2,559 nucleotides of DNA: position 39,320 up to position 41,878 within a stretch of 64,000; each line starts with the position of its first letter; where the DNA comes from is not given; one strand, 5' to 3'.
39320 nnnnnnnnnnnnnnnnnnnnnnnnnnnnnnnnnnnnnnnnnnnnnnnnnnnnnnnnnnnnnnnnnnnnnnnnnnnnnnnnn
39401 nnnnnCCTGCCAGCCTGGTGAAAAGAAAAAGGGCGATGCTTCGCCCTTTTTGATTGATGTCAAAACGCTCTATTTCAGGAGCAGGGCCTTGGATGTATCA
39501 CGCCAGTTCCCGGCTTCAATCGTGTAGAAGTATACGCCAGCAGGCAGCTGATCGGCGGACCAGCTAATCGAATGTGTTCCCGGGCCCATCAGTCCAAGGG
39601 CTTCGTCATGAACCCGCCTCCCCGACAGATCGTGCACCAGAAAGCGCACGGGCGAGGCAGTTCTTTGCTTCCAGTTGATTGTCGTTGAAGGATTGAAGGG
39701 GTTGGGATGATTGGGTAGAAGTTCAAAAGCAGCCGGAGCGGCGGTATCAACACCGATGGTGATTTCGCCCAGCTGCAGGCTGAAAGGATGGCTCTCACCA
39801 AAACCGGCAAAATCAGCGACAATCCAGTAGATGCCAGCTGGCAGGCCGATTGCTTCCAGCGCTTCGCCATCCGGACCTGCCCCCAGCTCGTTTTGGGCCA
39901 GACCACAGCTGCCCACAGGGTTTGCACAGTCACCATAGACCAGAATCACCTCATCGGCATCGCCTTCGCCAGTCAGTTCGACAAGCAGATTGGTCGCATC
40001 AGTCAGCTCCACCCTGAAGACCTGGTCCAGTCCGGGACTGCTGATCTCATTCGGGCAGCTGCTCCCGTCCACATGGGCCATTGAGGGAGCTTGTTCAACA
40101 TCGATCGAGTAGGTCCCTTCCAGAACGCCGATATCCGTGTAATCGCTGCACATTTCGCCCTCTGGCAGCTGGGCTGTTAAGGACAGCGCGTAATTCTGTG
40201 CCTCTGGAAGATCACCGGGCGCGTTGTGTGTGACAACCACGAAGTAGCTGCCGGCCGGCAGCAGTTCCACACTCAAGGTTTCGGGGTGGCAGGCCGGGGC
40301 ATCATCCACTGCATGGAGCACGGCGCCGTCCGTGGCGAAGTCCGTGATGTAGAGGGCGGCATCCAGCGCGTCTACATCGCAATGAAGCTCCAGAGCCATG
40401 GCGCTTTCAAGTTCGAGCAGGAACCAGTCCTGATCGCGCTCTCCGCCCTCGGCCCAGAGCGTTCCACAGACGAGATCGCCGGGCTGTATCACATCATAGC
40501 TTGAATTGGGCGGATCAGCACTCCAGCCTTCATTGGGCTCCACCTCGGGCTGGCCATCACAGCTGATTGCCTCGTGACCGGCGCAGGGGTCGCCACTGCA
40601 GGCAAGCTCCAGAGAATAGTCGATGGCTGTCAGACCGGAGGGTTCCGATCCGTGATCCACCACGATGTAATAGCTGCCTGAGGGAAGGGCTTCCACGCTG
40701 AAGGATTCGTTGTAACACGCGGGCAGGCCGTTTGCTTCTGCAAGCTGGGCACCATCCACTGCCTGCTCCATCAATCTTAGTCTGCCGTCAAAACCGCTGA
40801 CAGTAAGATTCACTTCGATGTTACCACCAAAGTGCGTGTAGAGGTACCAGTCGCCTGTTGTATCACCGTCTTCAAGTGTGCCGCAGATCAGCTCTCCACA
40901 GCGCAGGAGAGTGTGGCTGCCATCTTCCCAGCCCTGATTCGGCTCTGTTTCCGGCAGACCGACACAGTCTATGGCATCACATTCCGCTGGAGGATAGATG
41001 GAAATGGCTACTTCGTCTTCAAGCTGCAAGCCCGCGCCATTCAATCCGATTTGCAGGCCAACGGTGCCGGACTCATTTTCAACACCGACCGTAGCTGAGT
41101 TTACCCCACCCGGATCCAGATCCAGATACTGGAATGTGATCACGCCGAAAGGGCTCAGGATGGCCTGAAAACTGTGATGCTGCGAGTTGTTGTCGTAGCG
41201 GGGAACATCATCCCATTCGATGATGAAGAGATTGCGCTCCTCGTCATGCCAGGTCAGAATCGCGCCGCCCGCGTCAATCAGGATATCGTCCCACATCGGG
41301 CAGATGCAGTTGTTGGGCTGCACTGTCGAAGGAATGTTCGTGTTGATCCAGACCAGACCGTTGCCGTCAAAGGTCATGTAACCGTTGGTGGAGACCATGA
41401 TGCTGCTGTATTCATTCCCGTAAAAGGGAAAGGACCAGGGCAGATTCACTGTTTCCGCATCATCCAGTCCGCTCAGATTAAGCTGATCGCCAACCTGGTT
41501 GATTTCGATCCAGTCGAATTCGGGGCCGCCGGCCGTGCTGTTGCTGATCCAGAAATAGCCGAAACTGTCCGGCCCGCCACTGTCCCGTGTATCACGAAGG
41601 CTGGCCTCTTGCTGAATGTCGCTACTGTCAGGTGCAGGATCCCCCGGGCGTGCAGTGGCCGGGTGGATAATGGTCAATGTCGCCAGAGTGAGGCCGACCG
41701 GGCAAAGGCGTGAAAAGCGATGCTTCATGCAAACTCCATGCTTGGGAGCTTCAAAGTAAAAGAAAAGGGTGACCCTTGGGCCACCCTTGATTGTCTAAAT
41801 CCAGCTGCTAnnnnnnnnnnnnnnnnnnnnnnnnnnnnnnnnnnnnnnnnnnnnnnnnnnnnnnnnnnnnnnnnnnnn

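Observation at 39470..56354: Tandem array of four co-oriented giant paralogous T9SS cargo genes (17 kb)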

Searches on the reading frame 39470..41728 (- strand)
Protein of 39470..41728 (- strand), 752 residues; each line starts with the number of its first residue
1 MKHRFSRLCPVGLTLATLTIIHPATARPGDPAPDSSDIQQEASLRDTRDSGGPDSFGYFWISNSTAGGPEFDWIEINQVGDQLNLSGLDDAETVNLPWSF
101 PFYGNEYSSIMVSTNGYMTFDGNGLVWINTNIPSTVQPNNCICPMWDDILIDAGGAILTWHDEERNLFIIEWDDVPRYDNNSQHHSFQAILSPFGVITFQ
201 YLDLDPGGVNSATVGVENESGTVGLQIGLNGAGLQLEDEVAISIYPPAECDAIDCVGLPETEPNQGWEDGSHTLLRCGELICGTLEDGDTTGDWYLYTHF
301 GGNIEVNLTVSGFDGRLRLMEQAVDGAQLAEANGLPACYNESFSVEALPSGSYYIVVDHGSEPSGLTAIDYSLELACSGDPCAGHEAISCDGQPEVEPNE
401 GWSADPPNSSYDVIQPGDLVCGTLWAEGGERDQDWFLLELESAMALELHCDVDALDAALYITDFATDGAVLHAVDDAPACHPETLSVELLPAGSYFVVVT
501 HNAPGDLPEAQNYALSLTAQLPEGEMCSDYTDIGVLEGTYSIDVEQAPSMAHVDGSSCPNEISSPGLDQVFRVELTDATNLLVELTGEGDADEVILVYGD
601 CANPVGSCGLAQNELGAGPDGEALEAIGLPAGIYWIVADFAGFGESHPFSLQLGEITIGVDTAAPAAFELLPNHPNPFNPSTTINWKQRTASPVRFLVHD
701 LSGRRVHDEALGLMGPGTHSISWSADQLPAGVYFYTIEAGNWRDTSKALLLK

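Call 7: search_protein_families(library=pfam, proteins=[window:39470-41728:-], max_evalue=0.01)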
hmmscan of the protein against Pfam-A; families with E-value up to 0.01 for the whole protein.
window:39470-41728:- (752 aa): 5 families
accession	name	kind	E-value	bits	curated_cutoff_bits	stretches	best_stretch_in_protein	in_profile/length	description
PF18962.6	Por_Secre_tail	-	4.9e-08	33.6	27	1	675-747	3-72/75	Secretion system C-terminal sorting domain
PF04151.21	PPC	-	5e-06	27.7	25.9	0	456-500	25-69/70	Bacterial pre-peptidase C-terminal domain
PF13860.13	FlgD_ig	-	1.3e-05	25.5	27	1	684-739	12-75/79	FlgD Ig-like domain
PF06119.19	NIDO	-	1.4e-05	25.6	25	0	164-225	78-142/186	Nidogen-like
PF13585.12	CHU_C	-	0.0068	16.9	27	0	725-743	58-77/86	CHU_C Type IX secretion signal domain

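Call 8: search_protein_families(library=ncbifam, proteins=[window:39470-41728:-], max_evalue=0.01)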
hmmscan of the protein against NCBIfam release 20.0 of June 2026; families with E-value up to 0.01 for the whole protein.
window:39470-41728:- (752 aa): 3 families
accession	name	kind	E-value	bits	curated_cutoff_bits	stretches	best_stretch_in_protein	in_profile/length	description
TIGR04183.1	Por_Secre_tail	domain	1.9e-08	34.2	23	1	675-747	3-68/72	T9SS type A sorting domain-containing protein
NF052323.1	T9SSA_dep_M6i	equivalog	5.9e-07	27.8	600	1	673-747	960-1033/1043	T9SS-dependent M6-like inactivated metalloprotease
NF038113.1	T9SSA_dep_M36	equivalog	8.1e-05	20.9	885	1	673-749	795-867/869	T9SS-dependent M36 family metallopeptidase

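Call 14: find_encoding_contigs(protein=window:39470-41728:-, flank=10000, max_places=4)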
Protein window:39470-41728:- (752 aa): 1 contig read that carries it; 1 place shown.
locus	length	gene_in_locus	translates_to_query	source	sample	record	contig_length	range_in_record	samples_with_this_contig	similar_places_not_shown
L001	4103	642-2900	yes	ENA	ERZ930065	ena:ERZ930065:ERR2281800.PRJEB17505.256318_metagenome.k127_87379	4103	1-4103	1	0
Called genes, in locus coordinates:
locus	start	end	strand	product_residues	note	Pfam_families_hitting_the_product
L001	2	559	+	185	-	?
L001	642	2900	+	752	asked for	PF06119:NIDO (faint), PF13860:FlgD_ig (faint), PF04151:PPC (faint), PF18962:Por_Secre_tail (weak)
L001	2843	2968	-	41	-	-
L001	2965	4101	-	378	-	?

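Call 58: list_cluster_members(proteins=[window:39470-41728:-, P0001, window:47855-52894:-, window:52962-56354:-, P0003, P0012, window:27969-29606:+])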
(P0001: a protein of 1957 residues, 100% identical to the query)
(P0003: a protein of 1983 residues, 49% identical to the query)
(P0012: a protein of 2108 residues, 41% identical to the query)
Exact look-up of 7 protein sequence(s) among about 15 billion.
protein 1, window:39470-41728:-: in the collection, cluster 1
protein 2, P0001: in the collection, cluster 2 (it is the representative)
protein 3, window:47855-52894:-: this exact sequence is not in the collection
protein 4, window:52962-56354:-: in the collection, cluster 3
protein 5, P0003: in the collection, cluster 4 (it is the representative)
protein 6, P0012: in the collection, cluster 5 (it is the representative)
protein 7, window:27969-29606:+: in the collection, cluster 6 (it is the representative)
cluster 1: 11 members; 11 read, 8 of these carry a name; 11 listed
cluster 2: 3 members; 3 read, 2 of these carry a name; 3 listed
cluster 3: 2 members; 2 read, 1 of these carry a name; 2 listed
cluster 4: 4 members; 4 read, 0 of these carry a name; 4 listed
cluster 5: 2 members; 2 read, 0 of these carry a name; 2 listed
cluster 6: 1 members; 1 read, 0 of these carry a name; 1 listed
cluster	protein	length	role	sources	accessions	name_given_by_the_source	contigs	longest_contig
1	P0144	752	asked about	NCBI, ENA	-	-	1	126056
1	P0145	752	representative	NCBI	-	-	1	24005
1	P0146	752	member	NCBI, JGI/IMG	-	hypothetical protein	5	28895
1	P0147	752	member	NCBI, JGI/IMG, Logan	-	hypothetical protein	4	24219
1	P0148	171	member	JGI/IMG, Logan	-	hypothetical protein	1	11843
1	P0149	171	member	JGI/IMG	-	hypothetical protein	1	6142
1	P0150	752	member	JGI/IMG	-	hypothetical protein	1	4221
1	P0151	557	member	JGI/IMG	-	hypothetical protein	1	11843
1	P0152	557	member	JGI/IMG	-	hypothetical protein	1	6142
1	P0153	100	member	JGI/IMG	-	hypothetical protein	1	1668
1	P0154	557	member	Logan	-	-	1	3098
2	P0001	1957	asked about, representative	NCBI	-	-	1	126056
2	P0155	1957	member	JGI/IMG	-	hypothetical protein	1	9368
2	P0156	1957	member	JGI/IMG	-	hypothetical protein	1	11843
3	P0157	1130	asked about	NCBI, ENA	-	-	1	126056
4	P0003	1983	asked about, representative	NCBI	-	-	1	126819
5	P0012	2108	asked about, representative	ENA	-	-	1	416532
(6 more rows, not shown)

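Call 60: find_encoding_contigs(protein=P0156, flank=10000, max_places=2)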
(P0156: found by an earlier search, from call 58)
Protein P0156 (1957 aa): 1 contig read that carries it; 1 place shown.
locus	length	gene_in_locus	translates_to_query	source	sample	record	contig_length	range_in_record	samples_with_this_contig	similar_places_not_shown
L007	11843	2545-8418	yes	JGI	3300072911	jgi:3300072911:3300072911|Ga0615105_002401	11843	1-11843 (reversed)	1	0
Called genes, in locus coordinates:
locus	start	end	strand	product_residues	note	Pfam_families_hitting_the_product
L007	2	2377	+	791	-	?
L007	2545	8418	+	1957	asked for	PF06119:NIDO (weak), PF22184:CBM_56 (faint), PF06119:NIDO (weak), PF18962:Por_Secre_tail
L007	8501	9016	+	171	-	-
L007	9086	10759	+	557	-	PF04151:PPC (faint), PF18962:Por_Secre_tail (weak)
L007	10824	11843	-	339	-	?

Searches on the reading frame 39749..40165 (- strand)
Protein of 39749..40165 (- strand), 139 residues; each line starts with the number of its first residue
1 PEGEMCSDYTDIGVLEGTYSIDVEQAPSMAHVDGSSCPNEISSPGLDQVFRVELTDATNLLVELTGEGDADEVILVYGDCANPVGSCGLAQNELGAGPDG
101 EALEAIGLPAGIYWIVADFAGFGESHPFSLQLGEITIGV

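Call 29: search_protein_families(library=pfam, proteins=[window:39749-40165:-], max_evalue=1)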
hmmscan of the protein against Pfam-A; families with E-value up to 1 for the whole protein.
seq(139 aa): 1 family
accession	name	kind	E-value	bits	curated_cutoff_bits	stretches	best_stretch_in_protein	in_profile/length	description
PF13924.12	Lipocalin_5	-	0.15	12.4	25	1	14-58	73-115/142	Lipocalin-like domain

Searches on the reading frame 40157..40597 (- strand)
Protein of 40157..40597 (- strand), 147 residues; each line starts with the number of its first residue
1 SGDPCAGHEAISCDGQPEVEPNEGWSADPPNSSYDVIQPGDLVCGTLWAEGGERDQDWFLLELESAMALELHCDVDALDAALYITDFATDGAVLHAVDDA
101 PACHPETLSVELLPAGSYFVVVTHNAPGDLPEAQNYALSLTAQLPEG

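Call 29: search_protein_families(library=pfam, proteins=[window:40157-40597:-], max_evalue=1)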
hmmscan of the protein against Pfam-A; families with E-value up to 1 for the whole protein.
seq(147 aa): 0 families

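Call 35: search_solved_structures(query=A1, max_evalue=1, show_alignments=2)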
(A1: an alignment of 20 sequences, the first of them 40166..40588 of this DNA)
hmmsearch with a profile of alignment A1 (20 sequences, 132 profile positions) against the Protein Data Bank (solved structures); distinct sequences matched with E-value up to 1: 18.
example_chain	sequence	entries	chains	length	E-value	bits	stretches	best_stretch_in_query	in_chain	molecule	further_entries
5iku_A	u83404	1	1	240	5e-07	33.2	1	42-129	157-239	Collagenase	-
4hpk_A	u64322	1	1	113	0.00084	22.7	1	42-129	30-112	Collagenase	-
4hpk_B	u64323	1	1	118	0.00091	22.6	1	42-129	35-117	Collagenase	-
1nqj_A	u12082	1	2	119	0.00093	22.6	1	42-129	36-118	class 1 collagenase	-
1nqd_A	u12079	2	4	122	0.001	22.5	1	42-129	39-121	class 1 collagenase | Collagenase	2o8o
8u4v_B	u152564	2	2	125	0.27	14.6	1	89-128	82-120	Heat-labile enterotoxin B chain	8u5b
2quo_A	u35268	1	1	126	0.28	14.6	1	89-128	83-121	Heat-labile enterotoxin B chain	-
9bei_B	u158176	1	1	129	0.29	14.5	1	89-128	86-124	Heat-labile enterotoxin B chain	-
6ov2_B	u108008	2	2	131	0.31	14.4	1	91-128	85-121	Heat-labile enterotoxin B chain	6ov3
7kp4_B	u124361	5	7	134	0.32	14.4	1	89-128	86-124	Heat-labile enterotoxin B chain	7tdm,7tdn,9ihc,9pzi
5b2g_B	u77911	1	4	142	0.35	14.2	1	90-128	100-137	Heat-labile enterotoxin B chain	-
3x29_B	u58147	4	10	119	0.36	14.2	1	89-125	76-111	Heat-labile enterotoxin B chain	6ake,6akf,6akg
8u5d_A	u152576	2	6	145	0.39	14.1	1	91-128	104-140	Heat-labile enterotoxin B chain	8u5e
2luw_A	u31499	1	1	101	0.47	13.8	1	40-119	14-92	Metalloprotease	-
1uik_A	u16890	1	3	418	0.73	13.2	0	67-114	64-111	alpha prime subunit of beta-conglycinin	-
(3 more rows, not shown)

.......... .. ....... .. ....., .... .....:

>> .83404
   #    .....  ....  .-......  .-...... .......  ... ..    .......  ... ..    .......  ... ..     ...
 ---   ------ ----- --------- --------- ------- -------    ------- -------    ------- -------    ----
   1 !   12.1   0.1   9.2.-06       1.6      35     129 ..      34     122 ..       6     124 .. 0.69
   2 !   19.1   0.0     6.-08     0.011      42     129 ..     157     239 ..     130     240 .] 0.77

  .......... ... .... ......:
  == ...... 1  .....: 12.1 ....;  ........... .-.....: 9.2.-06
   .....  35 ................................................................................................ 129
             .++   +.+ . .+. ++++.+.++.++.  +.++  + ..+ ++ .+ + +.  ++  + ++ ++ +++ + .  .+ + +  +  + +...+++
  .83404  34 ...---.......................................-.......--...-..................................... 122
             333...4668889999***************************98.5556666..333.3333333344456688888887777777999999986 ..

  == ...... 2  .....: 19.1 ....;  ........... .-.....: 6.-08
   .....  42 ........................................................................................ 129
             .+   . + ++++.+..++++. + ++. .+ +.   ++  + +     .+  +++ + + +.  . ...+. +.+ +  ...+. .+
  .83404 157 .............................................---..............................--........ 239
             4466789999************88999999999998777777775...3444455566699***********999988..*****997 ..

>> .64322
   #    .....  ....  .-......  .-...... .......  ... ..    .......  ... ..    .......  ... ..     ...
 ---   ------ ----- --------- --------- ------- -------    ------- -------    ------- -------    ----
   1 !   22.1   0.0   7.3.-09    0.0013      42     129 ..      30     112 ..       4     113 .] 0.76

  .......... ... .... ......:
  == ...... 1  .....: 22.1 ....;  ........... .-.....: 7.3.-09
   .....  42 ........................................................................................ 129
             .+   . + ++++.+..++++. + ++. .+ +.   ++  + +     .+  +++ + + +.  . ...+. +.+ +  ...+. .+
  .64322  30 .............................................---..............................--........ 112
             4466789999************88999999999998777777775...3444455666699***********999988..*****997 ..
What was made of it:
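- On PPC / collagen-binding domain (PF04151; ColG s3): A profile of the 20 modules hits ColG/ColH CBDs at E = 5e-7 to 1e-3 (call 35), which supports homology at the superfamily level.
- Closest known: Clostridial collagenase ColG/ColH collagen-binding domains. Same: The 20-module profile matches them at E = 5e-7 to 1e-3 (call 35).
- Checked: A profile of all 20 modules matches the clostridial collagenase collagen-binding domains at E = 5e-7 (call 35).
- Their profile hits ColG/ColH collagen-binding domains at E = 5e-7 (call 35).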

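Call 82: search_solved_structures(query=A5, max_evalue=0.1, show_alignments=3)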
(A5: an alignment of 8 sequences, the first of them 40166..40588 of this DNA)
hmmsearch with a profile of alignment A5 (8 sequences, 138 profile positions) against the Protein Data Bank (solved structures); distinct sequences matched with E-value up to 0.1: 0.
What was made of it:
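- The profile of the 8 EPN-type modules alone finds nothing in the PDB (call 82).
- Tried and rejected: Profile of the 8 EPN-type modules against the PDB: no hit (call 82).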
